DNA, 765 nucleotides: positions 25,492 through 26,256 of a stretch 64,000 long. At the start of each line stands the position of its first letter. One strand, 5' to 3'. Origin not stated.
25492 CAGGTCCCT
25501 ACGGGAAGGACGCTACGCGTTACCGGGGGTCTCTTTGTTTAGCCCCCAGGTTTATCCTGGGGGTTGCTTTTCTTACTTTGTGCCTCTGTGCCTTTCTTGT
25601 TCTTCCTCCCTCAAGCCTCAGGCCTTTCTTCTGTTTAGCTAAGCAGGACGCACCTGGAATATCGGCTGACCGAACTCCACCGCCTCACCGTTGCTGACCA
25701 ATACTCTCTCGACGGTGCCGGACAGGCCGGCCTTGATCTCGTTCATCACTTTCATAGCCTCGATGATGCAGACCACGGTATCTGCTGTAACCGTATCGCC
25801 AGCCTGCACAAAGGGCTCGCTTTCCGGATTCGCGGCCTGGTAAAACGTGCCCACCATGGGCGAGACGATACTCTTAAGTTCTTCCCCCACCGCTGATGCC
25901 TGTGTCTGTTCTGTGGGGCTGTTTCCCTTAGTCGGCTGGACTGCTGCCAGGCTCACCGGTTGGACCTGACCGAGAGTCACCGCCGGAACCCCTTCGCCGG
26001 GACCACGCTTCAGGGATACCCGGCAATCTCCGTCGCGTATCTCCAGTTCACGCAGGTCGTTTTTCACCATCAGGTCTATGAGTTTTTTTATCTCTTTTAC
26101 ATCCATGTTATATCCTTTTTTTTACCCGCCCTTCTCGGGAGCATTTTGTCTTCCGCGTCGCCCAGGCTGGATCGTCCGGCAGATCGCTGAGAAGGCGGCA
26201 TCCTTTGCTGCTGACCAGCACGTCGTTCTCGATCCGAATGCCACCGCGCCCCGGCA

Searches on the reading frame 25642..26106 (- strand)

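Call 44: search_protein_families(library=pfam, max_evalue=0.00001, proteins=[window:25642-26106:-])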
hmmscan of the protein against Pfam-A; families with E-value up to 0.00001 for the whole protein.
window:25642-26106:- (155 aa): 1 family
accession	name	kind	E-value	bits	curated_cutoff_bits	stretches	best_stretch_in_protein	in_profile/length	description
PF00364.28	Biotin_lipoyl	-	1.6e-22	79.6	22.1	1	79-151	2-72/73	Biotin-requiring enzyme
